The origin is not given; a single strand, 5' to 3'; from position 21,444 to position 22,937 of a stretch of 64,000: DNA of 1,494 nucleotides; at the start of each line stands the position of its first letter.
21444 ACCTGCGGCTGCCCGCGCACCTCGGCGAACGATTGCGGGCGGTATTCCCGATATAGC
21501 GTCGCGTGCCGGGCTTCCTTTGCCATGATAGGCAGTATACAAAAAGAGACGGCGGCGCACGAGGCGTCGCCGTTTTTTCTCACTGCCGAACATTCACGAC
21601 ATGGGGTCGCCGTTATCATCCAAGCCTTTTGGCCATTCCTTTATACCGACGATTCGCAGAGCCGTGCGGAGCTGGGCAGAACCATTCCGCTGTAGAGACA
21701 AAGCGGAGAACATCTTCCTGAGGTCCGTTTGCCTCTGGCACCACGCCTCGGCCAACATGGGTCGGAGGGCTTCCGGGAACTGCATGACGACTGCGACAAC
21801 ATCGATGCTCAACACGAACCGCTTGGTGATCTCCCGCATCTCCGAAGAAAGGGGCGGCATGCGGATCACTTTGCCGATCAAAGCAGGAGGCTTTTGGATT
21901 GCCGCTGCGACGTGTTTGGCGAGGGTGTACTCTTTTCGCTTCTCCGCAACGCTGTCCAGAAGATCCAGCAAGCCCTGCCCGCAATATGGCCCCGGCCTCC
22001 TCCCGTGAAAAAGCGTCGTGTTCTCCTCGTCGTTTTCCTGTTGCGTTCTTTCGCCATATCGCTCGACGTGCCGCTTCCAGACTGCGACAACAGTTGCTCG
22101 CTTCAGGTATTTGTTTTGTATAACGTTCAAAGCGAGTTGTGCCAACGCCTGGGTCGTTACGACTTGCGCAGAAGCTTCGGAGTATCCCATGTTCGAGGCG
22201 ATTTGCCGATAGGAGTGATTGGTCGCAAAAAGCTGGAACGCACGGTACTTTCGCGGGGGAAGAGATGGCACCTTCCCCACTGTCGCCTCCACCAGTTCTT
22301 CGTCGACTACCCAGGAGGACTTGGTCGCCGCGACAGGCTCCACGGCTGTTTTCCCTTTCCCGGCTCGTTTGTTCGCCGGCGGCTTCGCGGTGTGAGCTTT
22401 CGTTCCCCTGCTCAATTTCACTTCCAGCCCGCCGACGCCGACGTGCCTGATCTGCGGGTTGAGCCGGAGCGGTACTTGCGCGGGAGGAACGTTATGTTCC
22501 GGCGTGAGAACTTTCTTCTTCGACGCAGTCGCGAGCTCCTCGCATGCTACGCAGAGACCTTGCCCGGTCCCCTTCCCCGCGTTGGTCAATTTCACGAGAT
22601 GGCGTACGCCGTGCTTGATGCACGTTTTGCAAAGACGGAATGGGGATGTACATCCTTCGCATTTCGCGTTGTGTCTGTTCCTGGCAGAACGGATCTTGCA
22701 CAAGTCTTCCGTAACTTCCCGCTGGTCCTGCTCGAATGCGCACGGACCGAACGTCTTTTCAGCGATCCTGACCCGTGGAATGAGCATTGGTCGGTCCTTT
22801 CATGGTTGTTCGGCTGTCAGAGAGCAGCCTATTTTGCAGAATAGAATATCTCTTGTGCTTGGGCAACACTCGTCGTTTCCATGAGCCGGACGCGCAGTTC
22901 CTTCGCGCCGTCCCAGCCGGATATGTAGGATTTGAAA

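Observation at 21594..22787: Orphan 397-aa protein combining zinc ribbons with a sigma70-region-4-like HTH, wedged between dnaX and dus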

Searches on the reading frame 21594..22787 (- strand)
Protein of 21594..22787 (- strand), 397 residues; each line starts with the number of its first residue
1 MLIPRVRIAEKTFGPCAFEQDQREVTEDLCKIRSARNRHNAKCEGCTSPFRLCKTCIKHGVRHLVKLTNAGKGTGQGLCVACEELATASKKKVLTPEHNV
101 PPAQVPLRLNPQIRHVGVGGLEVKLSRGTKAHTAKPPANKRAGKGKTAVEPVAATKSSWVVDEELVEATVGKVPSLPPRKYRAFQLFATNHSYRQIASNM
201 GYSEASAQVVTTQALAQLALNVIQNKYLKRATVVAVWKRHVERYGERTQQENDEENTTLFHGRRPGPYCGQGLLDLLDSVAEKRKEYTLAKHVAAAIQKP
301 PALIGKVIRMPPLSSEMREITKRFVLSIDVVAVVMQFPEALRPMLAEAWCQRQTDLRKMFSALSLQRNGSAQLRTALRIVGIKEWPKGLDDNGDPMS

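Call 3: search_protein_families(library=pfam, proteins=[window:21594-22787:-], max_evalue=10)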
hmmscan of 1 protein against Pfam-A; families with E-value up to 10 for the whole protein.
window:21594-22787:- (397 aa): 3 families
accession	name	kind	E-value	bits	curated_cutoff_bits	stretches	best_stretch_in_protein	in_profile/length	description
PF08281.18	Sigma70_r4_2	-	0.021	14.9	25.7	1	175-218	10-54/54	Sigma-70, region 4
PF08471.15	Ribonuc_red_2_N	-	0.086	13.5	27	1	209-250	11-52/103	Class II vitamin B12-dependent ribonucleotide reductase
PF13518.12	HTH_28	-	0.19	12.3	25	1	179-207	1-29/52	Helix-turn-helix domain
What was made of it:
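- On ParB/Spo0J/Noc/KorB: The strength is moderate, and the single sequence is below the Pfam cut-off (call 3).
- On LuxR/GerE HTH: The target alone gives only Sigma70_r4_2 at E 0.021 (call 3).
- On Sigma-70 factors: No Sigma70_r2 hit appears even at E up to 10 (call 3).
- On Zinc-binding anti-sigma (ZAS): No zf-HC2 hit was found (call 3).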

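Call 4: search_protein_families(library=ncbifam, proteins=[window:21594-22787:-], max_evalue=10)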
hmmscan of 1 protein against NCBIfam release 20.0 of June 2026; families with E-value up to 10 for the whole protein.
window:21594-22787:- (397 aa): 2 families
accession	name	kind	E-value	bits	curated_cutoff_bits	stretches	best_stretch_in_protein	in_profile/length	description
TIGR02985.1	Sig70_bacteroi1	subfamily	0.0009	19.5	126.4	1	158-219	97-159/162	RNA polymerase sigma-70 factor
TIGR02937.1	sigma70-ECF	superfamily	0.036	13.7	42.9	1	174-219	116-162/165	sigma-70 family RNA polymerase sigma factor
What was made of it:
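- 22047..22262 (-): LuxR/GerE-type four-helix HTH (residues 176-247). Pfam Sigma70_r4_2 scores E 0.021 and NCBIfam sigma-70 E 9e-4, both below their cut-offs (calls 3, 4).
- On LuxR/GerE HTH: No such Pfam or NCBIfam hit was found (calls 3, 4).
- On Sigma-70 factors: NCBIfam matches cover only the region-4 end of the models (call 4).
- There are weak Sigma70_r4_2 and sigma-70 family hits (E 0.021 and 9e-4, calls 3, 4).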

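Call 5: search_protein_families(library=phrogs, proteins=[window:21594-22787:-], max_evalue=10)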
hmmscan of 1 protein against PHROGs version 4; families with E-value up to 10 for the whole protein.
window:21594-22787:- (397 aa): 3 families
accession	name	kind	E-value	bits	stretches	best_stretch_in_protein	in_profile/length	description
phrog_645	-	DNA, RNA and nucleotide metabolism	0.011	16.9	1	179-217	26-65/196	Rnase E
phrog_35287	-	unknown function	0.097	13.7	1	342-388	67-113/126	-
phrog_13787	-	unknown function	0.25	12.5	1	158-205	104-151/172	-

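Call 6: search_solved_structures(query=window:21594-22787:-, max_evalue=10, show_alignments=3)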
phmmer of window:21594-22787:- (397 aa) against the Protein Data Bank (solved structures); distinct sequences matched with E-value up to 10: 2.
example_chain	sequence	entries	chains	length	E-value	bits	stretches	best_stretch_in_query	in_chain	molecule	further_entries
7rzm_A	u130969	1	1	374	0.096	15.2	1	75-225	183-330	DNA polymerase III subunit beta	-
4za6_A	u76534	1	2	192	1.1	11.8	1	275-374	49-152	TetR family transcriptional regulator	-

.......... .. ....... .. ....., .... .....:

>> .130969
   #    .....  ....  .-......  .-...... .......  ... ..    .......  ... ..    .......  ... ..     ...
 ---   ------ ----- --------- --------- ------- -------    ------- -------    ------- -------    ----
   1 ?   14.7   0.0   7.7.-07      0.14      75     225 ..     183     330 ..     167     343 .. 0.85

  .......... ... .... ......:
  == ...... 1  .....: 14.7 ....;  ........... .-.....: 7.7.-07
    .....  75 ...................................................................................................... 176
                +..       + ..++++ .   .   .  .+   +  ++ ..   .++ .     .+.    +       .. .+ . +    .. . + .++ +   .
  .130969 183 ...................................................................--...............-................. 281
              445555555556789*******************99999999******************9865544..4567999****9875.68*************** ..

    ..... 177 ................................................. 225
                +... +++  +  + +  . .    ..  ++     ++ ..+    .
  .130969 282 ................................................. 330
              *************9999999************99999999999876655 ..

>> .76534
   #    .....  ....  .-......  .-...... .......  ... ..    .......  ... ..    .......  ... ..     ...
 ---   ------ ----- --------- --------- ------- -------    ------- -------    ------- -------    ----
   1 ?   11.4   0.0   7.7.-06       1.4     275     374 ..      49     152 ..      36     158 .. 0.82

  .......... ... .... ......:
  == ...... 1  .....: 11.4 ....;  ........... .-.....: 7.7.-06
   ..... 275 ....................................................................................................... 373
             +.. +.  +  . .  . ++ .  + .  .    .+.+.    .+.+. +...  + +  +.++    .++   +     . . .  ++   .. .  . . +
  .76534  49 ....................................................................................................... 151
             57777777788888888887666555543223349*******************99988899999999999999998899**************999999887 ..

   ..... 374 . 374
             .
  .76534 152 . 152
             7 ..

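Call 7: find_homologous_proteins(query=window:21594-22787:-, max_evalue=0.001)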
Query window:21594-22787:- (397 aa): 1 proteins with E <= 0.001 among 5012 candidates.
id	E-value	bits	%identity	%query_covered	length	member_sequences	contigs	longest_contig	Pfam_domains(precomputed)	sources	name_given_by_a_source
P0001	2.4e-265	898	100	100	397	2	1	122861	-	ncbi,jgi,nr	ncbi:MAG TPA: hypothetical protein VMH91_04180 [Candidatus Paceibacterota bacterium]|nr:hypothetical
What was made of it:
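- Tried and rejected: The word-index homology search found only the protein itself (call 7).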

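Call 16: search_protein_families(library=padloc, proteins=[window:21594-22787:-], max_evalue=10)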
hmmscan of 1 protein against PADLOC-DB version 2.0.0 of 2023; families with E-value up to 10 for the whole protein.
window:21594-22787:- (397 aa): 0 families
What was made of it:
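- Tried and rejected: PHROGs gave only non-significant hits and PADLOC gave none (calls 5, 16).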

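Call 17: search_protein_representatives(protein=window:21594-22787:-)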
Query: 397 residues. Proteins with E-value up to 0.001 (for the whole library): 14; up to 1e-10: 4; up to 1e-30: 1. The best 14 are listed.
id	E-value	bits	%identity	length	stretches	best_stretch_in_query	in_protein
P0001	7.7e-266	897.6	100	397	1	1-397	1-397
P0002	2.2e-25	106.2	42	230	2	261-397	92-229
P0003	1.5e-20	90.3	37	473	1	1-178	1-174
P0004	6.1e-11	58.7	32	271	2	14-113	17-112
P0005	3.6e-09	52.9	43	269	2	12-110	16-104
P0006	5.8e-09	52.2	31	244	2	11-101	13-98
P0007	6.6e-09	52.0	39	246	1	11-106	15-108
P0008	1.2e-07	47.8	29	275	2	13-86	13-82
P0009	2.6e-07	46.7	49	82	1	7-62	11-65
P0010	1.8e-06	44.0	30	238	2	260-396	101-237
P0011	3.3e-06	43.1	29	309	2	261-396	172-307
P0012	8.6e-06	41.7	47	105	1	11-55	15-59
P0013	3.8e-04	36.3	30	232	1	9-113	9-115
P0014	9.9e-04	35.0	30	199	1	268-396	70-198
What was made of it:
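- Checked: The protein is an 'orphan' only at BLAST/word-index level (call 7). phmmer against 1.84 billion representatives finds 13 relatives (call 17).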

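Call 19: predict_structure(protein=window:21594-22787:-)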
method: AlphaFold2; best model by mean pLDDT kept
length: 397 residues; sequences in the alignment: 1
mean_pLDDT: 35.4   pTM: 0.20
mean pLDDT of the five models: 35.4, 32.5, 31.3, 30.8, 26.5
residues with pLDDT >= 90: 0; 70-90: 3; 50-70: 18; < 50: 376
segments of 3 or more residues with pLDDT < 50: 1-368, 379-382
pLDDT, mean of each block of 10 residues (from residue 1): 26 25 32 38 38 39 36 39 40 33 27 31 30 31 34 27 31 32 34 36 37 43 37 37 35 33 31 35 33 32 26 33 33 33 38 37 40 49 61 58
secondary structure, 60 per line:
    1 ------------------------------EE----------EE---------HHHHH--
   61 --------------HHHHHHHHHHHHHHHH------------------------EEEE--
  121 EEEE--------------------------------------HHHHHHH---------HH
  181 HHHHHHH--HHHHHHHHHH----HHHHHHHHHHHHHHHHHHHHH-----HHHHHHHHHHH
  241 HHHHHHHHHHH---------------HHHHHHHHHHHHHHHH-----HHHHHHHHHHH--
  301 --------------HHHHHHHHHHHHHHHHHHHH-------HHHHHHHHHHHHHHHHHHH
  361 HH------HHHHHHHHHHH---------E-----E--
elements in order: H54-58 H75-90 E115-118 E121-124 H163-169 H179-187 H190-199 H204-224 H230-251 H267-282 H288-298 H315-334 H342-362 H369-379
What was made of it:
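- Tried and rejected: The single-sequence AF2 model was unusable (pLDDT 35, call 19).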

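Call 21: find_homologous_proteins(query=A1, max_evalue=0.001)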
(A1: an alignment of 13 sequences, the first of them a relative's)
Query A1 (13 sequences) (397 aa, profile of the alignment): 2 proteins with E <= 0.001 among 8000 candidates.
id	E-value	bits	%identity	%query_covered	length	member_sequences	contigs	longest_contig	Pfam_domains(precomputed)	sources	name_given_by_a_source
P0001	2.9e-86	308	100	100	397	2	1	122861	-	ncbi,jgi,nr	ncbi:MAG TPA: hypothetical protein VMH91_04180 [Candidatus Paceibacterota bacterium]|nr:hypothetical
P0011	1.3e-61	227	28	34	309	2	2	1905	-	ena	-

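Call 22: find_encoding_contigs(protein=P0003, flank=10000, max_places=4)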
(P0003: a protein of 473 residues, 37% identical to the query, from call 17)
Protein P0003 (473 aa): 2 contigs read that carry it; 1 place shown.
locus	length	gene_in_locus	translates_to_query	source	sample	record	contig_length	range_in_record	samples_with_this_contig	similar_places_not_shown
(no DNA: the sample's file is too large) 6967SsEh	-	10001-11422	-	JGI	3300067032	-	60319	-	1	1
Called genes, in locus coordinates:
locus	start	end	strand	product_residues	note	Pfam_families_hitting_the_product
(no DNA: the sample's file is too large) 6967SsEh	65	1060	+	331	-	PF02195:ParB_N, PF17762:HTH_ParB, PF23552:ParB_C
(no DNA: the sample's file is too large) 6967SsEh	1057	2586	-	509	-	PF13328:HD_4, PF01966:HD, PF04607:RelA_SpoT, PF02824:TGS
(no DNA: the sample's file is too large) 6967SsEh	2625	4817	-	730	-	PF01751:Toprim, PF01131:Topoisom_bac, PF01396:Zn_ribbon_Top1, PF13368:Toprim_C_rpt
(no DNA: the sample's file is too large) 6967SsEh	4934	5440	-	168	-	-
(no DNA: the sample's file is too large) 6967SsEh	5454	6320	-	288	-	PF02481:DNA_processg_A, PF17782:WHD_DprA (weak)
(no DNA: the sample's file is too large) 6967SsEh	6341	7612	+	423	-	PF02403:Seryl_tRNA_N, PF00587:tRNA-synt_2b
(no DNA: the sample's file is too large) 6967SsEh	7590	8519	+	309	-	-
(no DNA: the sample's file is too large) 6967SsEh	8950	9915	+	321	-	PF01207:Dus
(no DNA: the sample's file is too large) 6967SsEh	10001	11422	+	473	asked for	-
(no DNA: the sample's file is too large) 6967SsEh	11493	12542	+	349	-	PF06068:TIP49 (faint), PF13177:DNA_pol3_delta2 (weak), PF00004:AAA, PF13173:AAA_14 (faint), PF13401:AAA_22 (faint), PF13177:DNA_pol3_delta2, PF22608:DNAX_ATPase_lid (weak), PF12169:DNA_pol3_gamma3 (faint)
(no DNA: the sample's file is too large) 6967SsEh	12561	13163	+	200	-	PF18933:PsbP_2 (weak)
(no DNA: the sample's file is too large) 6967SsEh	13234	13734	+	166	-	PF00731:AIRC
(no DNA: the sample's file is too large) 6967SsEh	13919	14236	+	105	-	-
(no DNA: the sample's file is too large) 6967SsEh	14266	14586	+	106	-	PF09876:DUF2103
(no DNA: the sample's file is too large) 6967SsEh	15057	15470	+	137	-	PF01741:MscL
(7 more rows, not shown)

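Call 23: find_encoding_contigs(protein=P0011, flank=10000, max_places=4)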
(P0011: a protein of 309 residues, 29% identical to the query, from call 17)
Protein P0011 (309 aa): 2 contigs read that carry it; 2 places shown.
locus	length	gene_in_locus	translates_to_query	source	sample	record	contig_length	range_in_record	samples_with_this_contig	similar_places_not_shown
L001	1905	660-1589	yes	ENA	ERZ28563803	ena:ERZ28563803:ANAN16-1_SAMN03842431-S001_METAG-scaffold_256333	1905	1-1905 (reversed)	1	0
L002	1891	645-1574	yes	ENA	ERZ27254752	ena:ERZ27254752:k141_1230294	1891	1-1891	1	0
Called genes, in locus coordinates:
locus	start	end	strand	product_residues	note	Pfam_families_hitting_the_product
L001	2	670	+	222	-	?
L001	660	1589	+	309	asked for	-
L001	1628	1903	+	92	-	?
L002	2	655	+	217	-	?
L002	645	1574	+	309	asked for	-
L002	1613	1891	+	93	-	?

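Call 25: find_encoding_contigs(protein=P0002, flank=10000, max_places=3)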
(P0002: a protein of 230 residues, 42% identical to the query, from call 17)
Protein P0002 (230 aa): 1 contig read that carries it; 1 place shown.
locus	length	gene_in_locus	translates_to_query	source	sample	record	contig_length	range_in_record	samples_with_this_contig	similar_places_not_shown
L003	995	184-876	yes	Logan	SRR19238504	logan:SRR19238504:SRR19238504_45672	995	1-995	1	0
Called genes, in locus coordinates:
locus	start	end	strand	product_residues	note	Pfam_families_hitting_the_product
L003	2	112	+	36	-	?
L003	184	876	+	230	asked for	-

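Call 26: find_encoding_contigs(protein=P0004, flank=10000, max_places=3)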
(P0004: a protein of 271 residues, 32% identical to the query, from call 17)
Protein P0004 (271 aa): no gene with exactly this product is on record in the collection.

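Call 27: find_encoding_contigs(protein=P0013, flank=10000, max_places=3)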
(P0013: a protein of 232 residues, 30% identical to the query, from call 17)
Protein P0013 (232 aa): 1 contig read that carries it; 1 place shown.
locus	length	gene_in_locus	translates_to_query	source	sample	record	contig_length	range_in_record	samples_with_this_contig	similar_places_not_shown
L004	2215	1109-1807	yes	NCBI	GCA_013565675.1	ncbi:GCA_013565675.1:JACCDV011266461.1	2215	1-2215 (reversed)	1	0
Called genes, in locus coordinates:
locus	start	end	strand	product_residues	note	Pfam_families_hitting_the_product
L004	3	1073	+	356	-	?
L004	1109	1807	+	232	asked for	-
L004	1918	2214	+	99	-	?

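Call 42: search_protein_families(library=pfam, alignment_id=A3, max_evalue=0.05)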
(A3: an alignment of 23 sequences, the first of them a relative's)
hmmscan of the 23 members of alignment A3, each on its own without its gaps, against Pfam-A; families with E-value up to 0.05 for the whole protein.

A. member 1, P0001 (397 aa): 1 family
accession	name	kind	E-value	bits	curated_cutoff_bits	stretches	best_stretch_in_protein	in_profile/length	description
PF08281.18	Sigma70_r4_2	-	0.021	14.9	25.7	1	175-218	10-54/54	Sigma-70, region 4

B. families by the number of members that match (of 23 scanned): 8 families
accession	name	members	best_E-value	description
PF00196.25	GerE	2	0.0015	Bacterial regulatory proteins, luxR family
PF05191.20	ADK_lid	2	0.004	Adenylate kinase, active site lid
PF02195.25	ParB_N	1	1e-06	ParB N-terminal domain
PF17762.8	HTH_ParB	1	0.0014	ParB HTH domain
PF03719.21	Ribosomal_S5_C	1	0.0084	Ribosomal protein S5, C-terminal domain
PF13384.12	HTH_23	1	0.018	Homeodomain-like domain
PF00376.29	MerR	1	0.02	MerR family regulatory protein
PF08281.18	Sigma70_r4_2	1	0.021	Sigma-70, region 4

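Call 46: predict_structure(alignment_id=A1)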
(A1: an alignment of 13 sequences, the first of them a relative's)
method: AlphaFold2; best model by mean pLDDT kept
length: 397 residues; sequences in the alignment: 13
mean_pLDDT: 73.6   pTM: 0.41
mean pLDDT of the five models: 73.6, 72.3, 70.4, 68.3, 62.9
residues with pLDDT >= 90: 164; 70-90: 83; 50-70: 44; < 50: 106
segments of 3 or more residues with pLDDT < 50: 1-6, 94-110, 112-186, 243-250
pLDDT, mean of each block of 10 residues (from residue 1): 51 83 88 90 86 92 86 82 88 50 44 42 35 43 38 35 39 37 48 75 80 76 67 63 49 52 79 97 96 97 96 97 96 97 96 94 97 97 96 94
secondary structure, 60 per line:
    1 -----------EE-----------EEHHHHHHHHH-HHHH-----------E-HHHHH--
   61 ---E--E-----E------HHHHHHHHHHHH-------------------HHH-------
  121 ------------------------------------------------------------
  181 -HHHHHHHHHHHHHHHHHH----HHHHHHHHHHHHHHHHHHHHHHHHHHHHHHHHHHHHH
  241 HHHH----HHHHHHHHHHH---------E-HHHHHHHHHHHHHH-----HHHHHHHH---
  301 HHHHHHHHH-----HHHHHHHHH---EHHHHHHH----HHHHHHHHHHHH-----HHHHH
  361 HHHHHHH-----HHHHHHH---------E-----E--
elements in order: H27-35 H37-40 H54-58 H80-91 H182-199 H204-244 H249-259 H271-284 H290-297 H301-309 H315-323 H328-334 H339-350 H356-367 H373-379
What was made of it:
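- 22509..22760 (-): N-terminal Cys8 domain (residues 10-93). Ligand candidates are C16, C30, C43, C46 (site 1) and C53, C56, C79, C82 (site 2). AF2 pLDDT is 82-92 (call 46).
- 22263..22508 (-): Disordered basic linker rich in Val/Pro/Ala/Lys (residues 94-175). pLDDT is below 50 for residues 94-186 (call 46).
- On ParB/Spo0J/Noc/KorB: The corresponding region is a disordered linker (call 46).
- Checked: The Lys/Ala/Pro/Val-rich middle is present and predicted disordered (pLDDT <50 for residues 94-186, call 46).
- AF2 confidence per module: call 46. Two modules have high AF2 confidence (call 46).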

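Call 48: fold_search(model_id=the predicted structure, library=pdb)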
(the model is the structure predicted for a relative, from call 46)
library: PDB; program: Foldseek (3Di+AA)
matches with E <= 10: 87; with E <= 0.001: 0
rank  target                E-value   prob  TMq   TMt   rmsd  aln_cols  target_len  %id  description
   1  4umk_A                1.3e-01  0.96  0.20  0.40  10.5       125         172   16  The complex of Spo0J and parS DNA in chromosomal partition system (released 2015-05-13)
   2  7bnk_B                2.0e-01  0.85  0.16  0.30  10.7       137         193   12  Crystal structure of ParB from Myxococcus xanthus bound to CDP and Monothiophosphate (released 2021-09-08)
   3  4umk_B                3.6e-01  0.54  0.20  0.38  22.9       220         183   12  The complex of Spo0J and parS DNA in chromosomal partition system (released 2015-05-13)
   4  4umk_C                4.0e-01  0.84  0.20  0.37  11.1       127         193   13  The complex of Spo0J and parS DNA in chromosomal partition system (released 2015-05-13)
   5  7bnk_A                4.0e-01  0.69  0.16  0.29  10.8       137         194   12  Crystal structure of ParB from Myxococcus xanthus bound to CDP and Monothiophosphate (released 2021-09-08)
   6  7bnr_A                4.5e-01  0.72  0.16  0.30  10.7       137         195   12  Crystal structure of a ParB Q52A mutant from Myxococcus xanthus bound to CTPyS (released 2021-09-08)
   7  7o0n_A                4.7e-01  0.66  0.16  0.29  10.9       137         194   12  Crystal structure of a ParB E93A mutant from Myxococcus xanthus bound to CDP and monothiophosphate (released 2021-09-15)
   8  7ol9_B                5.0e-01  0.92  0.20  0.36   3.4        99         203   12  Crystal structure of C-terminally truncated Bacillus subtilis nucleoid occlusion protein (Noc) complexed to the Noc-bi (released 2022-03-09)
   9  7bnr_B                5.0e-01  0.84  0.21  0.38   9.7       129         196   13  Crystal structure of a ParB Q52A mutant from Myxococcus xanthus bound to CTPyS (released 2021-09-08)
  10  7ol9_A                5.6e-01  0.91  0.20  0.37   3.4        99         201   12  Crystal structure of C-terminally truncated Bacillus subtilis nucleoid occlusion protein (Noc) complexed to the Noc-bi (released 2022-03-09)
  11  8qa9_A                5.9e-01  0.80  0.18  0.30   5.1       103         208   18  Crystal structure of the RK2 plasmid encoded co-complex of the C-terminally truncated transcriptional repressor protei (released 2024-02-21)
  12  6sdk_A                6.2e-01  0.90  0.20  0.36   3.9       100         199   14  Crystal structure of bacterial ParB dimer bound to CDP (released 2019-10-23)
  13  8qa9_B                6.6e-01  0.84  0.19  0.32   4.6       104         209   19  Crystal structure of the RK2 plasmid encoded co-complex of the C-terminally truncated transcriptional repressor protei (released 2024-02-21)
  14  6sdk_B                6.9e-01  0.89  0.18  0.33   4.0        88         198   15  Crystal structure of bacterial ParB dimer bound to CDP (released 2019-10-23)
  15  9cpb_6H               7.3e-01  0.07  0.10  0.10  39.2       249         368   12  Atomic model of bovine Fallopian tube cilia doublet microtubule (48-nm periodicity) (released 2024-10-30)
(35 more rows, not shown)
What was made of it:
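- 21597..21998 (-): ParB-type HTH DNA-binding domain (residues 264-397), ending in the conserved tail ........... (residues 385-395). Foldseek top hits are ParB, Spo0J, Noc and KorB DNA-binding domains (call 48).
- On ParB/Spo0J/Noc/KorB: Foldseek top hits are ParB/Noc/KorB (call 48).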
